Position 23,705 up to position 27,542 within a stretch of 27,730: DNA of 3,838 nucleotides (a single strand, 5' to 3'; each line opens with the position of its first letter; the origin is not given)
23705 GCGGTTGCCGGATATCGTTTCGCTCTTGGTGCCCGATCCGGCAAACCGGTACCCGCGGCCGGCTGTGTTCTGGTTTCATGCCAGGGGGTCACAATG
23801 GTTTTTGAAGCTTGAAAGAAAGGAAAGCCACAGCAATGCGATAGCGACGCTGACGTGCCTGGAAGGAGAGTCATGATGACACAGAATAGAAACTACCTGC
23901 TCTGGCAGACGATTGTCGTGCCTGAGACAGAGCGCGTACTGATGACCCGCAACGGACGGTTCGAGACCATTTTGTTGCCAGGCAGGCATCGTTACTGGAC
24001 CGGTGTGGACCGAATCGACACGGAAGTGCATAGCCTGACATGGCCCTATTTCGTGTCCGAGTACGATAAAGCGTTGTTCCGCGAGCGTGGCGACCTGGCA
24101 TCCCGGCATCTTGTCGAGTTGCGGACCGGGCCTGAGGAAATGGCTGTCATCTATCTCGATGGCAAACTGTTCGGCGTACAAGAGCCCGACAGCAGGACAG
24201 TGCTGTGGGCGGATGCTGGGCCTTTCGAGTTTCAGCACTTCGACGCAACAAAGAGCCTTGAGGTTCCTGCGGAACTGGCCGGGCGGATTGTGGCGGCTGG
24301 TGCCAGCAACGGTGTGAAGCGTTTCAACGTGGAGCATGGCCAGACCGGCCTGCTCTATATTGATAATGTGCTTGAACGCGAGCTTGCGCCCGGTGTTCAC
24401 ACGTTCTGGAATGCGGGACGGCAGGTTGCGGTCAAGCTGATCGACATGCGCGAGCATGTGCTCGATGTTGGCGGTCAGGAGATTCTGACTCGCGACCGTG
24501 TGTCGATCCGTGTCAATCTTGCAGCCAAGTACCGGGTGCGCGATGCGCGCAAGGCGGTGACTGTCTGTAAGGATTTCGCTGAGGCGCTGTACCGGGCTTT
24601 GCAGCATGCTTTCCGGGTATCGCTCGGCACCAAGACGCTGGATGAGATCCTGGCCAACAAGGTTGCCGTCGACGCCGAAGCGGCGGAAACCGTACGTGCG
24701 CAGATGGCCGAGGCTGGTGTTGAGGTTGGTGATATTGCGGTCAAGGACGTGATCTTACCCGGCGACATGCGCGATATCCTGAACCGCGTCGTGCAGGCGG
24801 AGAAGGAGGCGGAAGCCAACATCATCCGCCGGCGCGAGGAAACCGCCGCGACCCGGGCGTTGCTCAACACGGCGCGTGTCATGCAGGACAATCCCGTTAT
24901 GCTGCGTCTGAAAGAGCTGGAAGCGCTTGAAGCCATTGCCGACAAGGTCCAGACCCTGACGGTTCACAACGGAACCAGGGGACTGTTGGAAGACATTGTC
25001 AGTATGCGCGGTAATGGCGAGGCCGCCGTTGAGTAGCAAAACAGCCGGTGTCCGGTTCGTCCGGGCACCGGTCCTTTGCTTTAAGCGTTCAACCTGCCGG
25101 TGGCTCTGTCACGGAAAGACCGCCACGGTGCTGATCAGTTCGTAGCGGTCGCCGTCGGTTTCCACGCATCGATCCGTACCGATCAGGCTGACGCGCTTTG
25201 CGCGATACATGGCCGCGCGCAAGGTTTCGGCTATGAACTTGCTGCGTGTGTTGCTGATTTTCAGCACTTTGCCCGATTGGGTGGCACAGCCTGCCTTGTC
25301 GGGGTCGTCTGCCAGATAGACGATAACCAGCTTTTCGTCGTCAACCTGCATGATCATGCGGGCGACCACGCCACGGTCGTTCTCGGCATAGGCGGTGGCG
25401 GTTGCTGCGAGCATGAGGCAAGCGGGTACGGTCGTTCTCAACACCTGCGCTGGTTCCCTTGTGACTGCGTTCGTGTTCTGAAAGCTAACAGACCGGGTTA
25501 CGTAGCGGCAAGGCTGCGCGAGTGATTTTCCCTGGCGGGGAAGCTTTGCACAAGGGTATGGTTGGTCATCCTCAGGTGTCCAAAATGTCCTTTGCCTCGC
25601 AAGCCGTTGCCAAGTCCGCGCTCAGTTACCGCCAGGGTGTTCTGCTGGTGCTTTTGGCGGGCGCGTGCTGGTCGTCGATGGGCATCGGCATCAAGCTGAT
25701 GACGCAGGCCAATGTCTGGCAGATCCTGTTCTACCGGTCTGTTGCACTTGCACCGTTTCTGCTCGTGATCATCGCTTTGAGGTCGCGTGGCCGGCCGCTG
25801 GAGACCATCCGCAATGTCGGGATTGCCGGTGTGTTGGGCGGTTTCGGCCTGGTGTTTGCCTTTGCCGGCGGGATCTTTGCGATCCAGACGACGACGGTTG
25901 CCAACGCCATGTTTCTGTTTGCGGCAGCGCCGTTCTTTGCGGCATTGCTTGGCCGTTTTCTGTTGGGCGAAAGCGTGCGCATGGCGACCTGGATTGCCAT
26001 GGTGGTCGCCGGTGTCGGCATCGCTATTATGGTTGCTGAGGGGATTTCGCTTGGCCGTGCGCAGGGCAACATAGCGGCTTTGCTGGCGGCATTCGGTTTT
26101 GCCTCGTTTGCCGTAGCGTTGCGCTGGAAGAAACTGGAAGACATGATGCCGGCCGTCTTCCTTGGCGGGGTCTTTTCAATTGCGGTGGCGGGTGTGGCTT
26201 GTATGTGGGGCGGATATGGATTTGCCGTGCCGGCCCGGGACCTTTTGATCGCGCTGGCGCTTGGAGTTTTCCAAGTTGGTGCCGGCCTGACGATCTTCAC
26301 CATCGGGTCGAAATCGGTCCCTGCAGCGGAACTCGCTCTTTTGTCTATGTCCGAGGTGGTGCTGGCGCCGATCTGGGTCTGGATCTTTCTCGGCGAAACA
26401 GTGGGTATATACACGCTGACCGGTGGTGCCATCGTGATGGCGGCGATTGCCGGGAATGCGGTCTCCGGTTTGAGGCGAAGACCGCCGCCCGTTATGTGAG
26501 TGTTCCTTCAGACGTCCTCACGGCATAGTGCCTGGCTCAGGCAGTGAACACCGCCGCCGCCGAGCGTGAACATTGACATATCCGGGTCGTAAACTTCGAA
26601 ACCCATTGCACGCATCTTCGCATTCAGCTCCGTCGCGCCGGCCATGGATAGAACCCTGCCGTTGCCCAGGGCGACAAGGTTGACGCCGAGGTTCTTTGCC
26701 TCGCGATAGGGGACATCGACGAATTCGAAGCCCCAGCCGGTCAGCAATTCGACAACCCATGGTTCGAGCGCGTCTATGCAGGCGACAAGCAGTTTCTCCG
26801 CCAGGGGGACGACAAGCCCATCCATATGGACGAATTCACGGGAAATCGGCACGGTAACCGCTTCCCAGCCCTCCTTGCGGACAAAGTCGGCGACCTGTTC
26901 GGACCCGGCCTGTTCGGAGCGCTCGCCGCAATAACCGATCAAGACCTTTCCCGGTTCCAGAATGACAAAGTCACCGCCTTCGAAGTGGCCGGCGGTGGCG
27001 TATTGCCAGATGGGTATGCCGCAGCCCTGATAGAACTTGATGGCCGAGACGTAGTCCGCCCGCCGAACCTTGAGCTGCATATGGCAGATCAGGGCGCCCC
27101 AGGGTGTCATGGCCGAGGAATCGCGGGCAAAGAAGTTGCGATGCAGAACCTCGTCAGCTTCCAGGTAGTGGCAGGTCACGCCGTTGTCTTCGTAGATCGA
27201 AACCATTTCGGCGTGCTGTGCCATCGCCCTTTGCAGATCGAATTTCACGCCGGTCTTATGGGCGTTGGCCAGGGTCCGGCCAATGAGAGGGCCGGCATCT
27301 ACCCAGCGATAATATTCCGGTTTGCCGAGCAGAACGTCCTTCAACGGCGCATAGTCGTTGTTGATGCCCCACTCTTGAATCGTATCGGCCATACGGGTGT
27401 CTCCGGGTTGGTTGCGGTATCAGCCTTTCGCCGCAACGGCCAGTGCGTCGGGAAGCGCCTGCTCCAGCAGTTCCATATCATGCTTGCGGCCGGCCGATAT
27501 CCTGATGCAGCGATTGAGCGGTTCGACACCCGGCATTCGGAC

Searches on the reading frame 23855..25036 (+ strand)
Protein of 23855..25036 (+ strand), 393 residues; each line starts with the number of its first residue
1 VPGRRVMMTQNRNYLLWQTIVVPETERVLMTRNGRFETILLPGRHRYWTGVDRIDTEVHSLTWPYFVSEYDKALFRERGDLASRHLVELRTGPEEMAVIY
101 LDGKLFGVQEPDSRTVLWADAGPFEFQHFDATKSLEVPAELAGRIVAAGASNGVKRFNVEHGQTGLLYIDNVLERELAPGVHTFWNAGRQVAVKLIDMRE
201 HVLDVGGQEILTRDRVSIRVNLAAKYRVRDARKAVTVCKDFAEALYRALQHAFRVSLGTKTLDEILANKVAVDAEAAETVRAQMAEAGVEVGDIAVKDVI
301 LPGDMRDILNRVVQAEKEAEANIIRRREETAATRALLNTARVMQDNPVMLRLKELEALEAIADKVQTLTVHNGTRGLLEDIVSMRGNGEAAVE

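Call 46: search_protein_families(library=pfam, proteins=[window:23855-25036:+], max_evalue=0.001)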
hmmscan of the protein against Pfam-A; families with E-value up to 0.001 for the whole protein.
window:23855-25036:+ (393 aa): 1 family
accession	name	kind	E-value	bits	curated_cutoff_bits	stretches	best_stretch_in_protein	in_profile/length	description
PF01145.31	Band_7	-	1.7e-31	110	23.6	1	158-329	2-175/176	SPFH domain / Band 7 family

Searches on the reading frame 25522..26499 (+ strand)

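Call 46: search_protein_families(library=pfam, proteins=[window:25522-26499:+], max_evalue=0.001)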
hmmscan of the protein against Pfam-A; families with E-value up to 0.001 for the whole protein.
window:25522-26499:+ (325 aa): 2 families
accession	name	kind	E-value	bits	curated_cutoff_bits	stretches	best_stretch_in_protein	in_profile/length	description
PF00892.27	EamA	-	8.1e-28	97.8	28.2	2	39-171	3-134/135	EamA-like transporter family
PF03151.22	TPT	-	4.7e-05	23.3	30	1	111-195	76-159/291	Triose-phosphate Transporter family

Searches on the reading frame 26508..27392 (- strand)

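Call 46: search_protein_families(library=pfam, proteins=[window:26508-27392:-], max_evalue=0.001)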
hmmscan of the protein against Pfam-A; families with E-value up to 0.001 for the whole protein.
window:26508-27392:- (294 aa): 2 families
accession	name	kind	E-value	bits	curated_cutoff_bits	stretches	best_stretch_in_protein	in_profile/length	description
PF02274.22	ADI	-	2.3e-17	63.6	22.8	2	86-194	124-246/377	Arginine deiminase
PF19420.4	DDAH_eukar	-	9.8e-16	58.3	23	1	53-285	25-286/291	N,N dimethylarginine dimethylhydrolase, eukaryotic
